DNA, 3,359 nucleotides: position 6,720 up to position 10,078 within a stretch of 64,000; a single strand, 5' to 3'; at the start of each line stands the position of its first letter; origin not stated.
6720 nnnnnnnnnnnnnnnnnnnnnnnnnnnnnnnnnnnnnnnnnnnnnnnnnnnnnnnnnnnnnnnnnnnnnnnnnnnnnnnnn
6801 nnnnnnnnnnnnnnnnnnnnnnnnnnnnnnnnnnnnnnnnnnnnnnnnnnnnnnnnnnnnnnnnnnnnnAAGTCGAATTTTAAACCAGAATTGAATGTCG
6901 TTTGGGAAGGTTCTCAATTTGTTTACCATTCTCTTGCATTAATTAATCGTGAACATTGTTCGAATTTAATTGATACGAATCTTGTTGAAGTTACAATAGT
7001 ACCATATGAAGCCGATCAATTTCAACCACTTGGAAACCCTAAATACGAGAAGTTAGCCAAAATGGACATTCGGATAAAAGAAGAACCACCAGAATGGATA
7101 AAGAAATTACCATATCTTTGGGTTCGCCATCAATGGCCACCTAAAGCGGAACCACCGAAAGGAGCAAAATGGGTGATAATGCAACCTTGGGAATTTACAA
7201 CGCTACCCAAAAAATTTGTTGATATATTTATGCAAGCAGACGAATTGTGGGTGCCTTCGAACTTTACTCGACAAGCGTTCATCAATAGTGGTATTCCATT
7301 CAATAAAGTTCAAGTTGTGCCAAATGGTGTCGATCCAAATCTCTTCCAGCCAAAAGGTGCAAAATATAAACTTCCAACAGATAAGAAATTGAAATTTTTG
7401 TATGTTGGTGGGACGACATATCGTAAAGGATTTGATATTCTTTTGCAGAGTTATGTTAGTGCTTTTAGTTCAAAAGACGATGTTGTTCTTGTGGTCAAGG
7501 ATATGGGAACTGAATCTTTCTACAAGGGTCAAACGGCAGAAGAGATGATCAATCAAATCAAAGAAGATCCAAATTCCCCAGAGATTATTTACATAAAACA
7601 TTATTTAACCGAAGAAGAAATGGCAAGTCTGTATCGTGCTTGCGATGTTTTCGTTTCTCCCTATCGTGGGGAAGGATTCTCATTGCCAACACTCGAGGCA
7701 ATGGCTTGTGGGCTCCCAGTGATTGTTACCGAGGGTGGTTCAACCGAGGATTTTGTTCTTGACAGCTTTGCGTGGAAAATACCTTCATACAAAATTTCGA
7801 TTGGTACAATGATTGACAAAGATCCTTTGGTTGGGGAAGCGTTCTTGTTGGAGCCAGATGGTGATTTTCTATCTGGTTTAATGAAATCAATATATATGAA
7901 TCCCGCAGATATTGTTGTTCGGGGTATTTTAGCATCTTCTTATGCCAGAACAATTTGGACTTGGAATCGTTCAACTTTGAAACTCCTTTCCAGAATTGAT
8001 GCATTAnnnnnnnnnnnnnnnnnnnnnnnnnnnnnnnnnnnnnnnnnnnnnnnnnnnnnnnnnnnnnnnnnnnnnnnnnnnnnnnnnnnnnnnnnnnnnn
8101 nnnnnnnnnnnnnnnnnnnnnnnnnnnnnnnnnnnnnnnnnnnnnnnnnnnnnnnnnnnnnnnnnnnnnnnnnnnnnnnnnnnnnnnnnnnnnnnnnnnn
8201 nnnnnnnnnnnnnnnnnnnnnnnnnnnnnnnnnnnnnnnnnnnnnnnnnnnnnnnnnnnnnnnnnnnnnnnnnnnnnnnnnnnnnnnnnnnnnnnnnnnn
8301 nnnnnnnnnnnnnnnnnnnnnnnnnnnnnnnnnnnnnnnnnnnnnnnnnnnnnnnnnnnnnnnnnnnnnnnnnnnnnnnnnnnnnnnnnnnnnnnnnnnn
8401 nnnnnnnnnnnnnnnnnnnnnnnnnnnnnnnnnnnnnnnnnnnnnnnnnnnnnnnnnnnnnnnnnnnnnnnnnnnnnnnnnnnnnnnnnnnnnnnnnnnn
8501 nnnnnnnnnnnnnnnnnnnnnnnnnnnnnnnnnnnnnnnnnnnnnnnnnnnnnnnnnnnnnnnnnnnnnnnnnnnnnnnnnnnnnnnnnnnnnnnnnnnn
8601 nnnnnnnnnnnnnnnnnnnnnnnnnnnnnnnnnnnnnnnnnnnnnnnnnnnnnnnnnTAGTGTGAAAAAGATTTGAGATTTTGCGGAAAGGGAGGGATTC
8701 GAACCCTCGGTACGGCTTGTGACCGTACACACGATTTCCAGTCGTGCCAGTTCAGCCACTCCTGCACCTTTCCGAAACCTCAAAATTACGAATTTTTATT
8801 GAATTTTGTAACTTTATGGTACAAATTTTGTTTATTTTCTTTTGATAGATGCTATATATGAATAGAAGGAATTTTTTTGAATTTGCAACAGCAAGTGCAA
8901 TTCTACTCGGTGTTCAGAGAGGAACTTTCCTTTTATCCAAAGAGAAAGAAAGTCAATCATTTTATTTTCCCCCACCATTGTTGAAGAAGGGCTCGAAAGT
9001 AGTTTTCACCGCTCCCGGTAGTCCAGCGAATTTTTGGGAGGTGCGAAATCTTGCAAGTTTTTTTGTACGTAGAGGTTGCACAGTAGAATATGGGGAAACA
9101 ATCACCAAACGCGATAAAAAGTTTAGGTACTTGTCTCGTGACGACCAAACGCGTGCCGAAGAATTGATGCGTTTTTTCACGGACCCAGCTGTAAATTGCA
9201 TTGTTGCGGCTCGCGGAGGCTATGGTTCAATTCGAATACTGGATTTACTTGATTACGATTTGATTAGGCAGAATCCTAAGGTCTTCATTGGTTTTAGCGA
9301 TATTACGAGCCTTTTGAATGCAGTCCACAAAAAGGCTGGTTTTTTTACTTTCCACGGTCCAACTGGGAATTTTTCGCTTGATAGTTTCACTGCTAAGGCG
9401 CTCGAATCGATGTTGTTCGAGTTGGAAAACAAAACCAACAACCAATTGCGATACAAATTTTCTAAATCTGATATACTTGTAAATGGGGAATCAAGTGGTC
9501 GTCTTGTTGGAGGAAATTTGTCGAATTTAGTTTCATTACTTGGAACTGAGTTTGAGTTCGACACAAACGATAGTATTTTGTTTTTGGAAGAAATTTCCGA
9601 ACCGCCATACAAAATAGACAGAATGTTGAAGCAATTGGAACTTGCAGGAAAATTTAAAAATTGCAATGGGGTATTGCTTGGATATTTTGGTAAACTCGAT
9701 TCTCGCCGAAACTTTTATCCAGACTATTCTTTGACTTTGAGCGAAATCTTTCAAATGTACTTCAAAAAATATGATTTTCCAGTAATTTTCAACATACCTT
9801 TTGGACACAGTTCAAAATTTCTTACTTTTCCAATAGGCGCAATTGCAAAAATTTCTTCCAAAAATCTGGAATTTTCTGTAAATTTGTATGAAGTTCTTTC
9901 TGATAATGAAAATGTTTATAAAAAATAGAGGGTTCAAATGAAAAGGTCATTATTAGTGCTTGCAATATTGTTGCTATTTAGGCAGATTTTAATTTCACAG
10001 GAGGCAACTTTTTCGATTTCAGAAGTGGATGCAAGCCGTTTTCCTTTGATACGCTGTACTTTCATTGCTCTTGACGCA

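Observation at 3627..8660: Single 1677-aa polypeptide combining GT2, two GT4 domains and a TPR tail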

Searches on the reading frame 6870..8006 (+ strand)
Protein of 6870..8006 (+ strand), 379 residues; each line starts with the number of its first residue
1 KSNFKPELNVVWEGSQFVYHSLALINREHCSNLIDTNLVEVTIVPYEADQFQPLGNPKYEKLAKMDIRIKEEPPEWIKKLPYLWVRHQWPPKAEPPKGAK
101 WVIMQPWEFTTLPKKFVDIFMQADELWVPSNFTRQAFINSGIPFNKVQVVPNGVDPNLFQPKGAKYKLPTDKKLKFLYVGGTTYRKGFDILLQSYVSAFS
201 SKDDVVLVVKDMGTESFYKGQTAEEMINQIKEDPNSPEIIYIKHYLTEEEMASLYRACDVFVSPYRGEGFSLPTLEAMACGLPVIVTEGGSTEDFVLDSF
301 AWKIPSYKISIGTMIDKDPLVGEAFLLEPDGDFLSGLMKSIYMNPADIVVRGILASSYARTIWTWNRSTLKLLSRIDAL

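Call 9: search_protein_families(library=pfam, proteins=[window:6894-7976:+], max_evalue=0.1)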
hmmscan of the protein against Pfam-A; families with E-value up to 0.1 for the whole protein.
window:6894-7976:+ (361 aa): 7 families
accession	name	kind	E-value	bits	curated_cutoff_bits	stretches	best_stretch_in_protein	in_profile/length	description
PF00534.26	Glycos_transf_1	-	3.9e-20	72.5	26.4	1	162-290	12-133/172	Glycosyl transferases group 1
PF13692.12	Glyco_trans_1_4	-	1.3e-17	64.8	27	1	167-288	3-115/142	Glycosyl transferases group 1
PF20706.3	GT4-conflict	-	2.8e-09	36.9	26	1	147-280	178-312/385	Family 4 Glycosyltransferase in conflict systems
PF13439.12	Glyco_transf_4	-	1.4e-06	28.9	28.5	1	70-149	95-169/170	Glycosyltransferase Family 4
PF13524.12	Glyco_trans_1_2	-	5.6e-05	23.6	25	1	233-285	30-86/144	Glycosyl transferase-like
PF13579.12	Glyco_trans_4_4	-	0.002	18.9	29.7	1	112-145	125-158/158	Glycosyl transferase 4-like domain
PF22772.2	WsaF_C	-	0.046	14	27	1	236-296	61-118/133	WsaF, C-terminal domain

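Call 25: search_solved_structures(query=window:6870-8006:+, max_evalue=0.001, show_alignments=1)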
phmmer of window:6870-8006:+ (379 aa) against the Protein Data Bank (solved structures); distinct sequences matched with E-value up to 0.001: 11.
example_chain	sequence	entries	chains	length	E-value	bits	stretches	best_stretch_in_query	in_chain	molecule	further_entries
5i45_A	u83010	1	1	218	1.7e-09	40.4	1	152-301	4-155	Glycosyl transferases group 1 family protein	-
7qsg_A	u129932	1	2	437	8.5e-09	38.1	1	123-295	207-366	D-inositol 3-phosphate glycosyltransferase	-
6kih_A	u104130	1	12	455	5.8e-08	35.3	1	144-294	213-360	Tll1590 protein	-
3oy2_A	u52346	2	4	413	3.6e-07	32.7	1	239-322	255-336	Glycosyltransferase B736L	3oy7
2f9f_A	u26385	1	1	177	9.7e-06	28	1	217-299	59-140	first mannosyl transferase (wbaZ-1)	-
3oka_A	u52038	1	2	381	3.5e-05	26.2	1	121-293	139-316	GDP-mannose-dependent alpha-(1-6)-phosphatidylinositol monomannoside mannosyltransferase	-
3okc_A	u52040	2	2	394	3.8e-05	26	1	121-293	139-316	GDP-mannose-dependent alpha-(1-6)-phosphatidylinositol monomannoside mannosyltransferase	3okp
9dcm_B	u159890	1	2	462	0.00015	24.1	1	248-300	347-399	Sucrose-phosphate synthase-like protein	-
8vrf_B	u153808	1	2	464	0.00015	24.1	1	248-300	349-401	Sucrose-phosphate synthase-like protein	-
8uag_A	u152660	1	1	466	0.00015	24.1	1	248-300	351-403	Sucrose-phosphate synthase-like protein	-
6tvp_A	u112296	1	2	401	0.00037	22.8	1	145-300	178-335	Alpha-maltose-1-phosphate synthase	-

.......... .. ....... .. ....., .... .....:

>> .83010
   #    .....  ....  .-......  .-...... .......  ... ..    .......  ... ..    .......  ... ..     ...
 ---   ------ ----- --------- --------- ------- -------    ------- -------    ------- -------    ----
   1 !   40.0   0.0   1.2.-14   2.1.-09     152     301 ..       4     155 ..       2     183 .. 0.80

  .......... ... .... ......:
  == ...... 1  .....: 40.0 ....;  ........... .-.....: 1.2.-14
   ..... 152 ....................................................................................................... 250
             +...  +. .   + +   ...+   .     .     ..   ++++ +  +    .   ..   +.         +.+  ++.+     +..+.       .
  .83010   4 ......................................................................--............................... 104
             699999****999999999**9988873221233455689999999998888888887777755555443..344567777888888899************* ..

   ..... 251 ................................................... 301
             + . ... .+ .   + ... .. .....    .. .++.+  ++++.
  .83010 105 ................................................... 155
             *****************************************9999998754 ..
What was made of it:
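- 6885..7991 (+): GT-B2: complete GT4 module (aa 1087-1455) and the most conserved part, at 82% mean identity among orthologues. It has R1266-K1267-G1268 and the canonical E1349-x7-E1357, a Trp/Pro/Lys-rich conserved segment (aa 1161-1188), and a beta-hairpin insertion at aa 1382-1411 in the C-terminal Rossmann domain. Calls 9 and 25.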

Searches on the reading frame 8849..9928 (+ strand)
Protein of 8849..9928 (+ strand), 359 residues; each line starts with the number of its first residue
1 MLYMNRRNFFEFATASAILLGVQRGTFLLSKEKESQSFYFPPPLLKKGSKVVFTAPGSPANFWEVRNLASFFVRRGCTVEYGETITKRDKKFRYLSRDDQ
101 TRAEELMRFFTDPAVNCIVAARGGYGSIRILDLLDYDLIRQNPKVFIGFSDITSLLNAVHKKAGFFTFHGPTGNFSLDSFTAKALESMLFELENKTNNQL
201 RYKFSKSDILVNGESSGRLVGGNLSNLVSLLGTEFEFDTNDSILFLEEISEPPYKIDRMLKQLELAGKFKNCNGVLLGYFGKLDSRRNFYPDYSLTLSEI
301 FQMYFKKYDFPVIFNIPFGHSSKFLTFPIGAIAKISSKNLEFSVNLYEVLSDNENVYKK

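Call 9: search_protein_families(library=pfam, proteins=[window:8849-9928:+], max_evalue=0.1)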
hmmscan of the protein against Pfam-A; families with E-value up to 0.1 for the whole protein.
window:8849-9928:+ (359 aa): 2 families
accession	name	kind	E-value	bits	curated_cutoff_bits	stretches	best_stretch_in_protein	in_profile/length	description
PF17676.7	Peptidase_S66C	-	4.6e-36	124.5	23.7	1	216-335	1-120/120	LD-carboxypeptidase C-terminal domain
PF02016.21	Peptidase_S66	-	2.1e-34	118.7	25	1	53-170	3-121/121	LD-carboxypeptidase N-terminal domain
